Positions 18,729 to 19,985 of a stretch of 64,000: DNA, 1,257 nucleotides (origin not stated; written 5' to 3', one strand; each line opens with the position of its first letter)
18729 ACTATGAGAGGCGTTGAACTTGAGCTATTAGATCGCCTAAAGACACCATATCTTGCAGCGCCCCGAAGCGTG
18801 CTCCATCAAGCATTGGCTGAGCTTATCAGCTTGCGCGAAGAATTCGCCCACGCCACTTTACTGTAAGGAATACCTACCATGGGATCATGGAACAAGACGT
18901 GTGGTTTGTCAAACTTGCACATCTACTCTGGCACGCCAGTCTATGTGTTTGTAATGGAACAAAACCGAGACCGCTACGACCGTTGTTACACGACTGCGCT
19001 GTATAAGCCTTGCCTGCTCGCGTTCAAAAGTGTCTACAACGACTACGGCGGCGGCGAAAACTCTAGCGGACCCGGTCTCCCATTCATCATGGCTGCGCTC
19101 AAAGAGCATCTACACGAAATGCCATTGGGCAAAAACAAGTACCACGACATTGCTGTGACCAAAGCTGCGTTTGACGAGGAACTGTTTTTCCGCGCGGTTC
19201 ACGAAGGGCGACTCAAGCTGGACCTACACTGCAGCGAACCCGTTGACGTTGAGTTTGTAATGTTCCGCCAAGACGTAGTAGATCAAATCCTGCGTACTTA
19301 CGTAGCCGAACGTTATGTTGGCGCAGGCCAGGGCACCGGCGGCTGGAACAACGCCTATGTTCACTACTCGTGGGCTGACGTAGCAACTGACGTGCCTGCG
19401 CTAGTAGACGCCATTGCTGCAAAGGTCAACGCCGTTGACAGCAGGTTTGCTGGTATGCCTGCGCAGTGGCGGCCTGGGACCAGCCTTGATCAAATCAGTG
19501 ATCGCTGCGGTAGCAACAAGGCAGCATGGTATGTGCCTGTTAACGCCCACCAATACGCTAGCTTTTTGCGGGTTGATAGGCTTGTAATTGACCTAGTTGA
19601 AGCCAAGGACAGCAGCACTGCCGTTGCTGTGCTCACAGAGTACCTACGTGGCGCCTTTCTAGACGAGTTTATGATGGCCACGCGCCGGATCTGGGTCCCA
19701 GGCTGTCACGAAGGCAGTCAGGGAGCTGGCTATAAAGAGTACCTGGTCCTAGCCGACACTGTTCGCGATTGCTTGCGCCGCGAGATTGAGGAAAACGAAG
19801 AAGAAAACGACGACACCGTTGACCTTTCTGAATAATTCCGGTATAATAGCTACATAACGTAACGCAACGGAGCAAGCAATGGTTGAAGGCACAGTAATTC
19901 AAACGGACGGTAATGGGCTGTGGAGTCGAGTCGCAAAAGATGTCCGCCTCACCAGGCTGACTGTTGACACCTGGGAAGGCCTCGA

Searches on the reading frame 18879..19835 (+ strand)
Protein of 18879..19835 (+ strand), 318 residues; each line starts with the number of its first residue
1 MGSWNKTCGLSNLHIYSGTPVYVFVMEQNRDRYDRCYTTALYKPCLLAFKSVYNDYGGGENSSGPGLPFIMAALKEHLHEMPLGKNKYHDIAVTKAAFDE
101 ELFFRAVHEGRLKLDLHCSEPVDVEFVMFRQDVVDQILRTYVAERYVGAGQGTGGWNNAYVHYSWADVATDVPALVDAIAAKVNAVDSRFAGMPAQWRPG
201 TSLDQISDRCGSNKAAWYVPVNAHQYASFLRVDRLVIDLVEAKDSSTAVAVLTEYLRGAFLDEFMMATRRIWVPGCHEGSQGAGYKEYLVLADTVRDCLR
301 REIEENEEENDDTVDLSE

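Call 25: search_protein_families(library=phrogs, proteins=[window:18879-19835:+], max_evalue=0.001)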
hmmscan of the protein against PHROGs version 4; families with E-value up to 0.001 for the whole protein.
window:18879-19835:+ (318 aa): 1 family
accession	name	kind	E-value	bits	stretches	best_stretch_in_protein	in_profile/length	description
phrog_5960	-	unknown function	2e-13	51.6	1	1-142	1-155/406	-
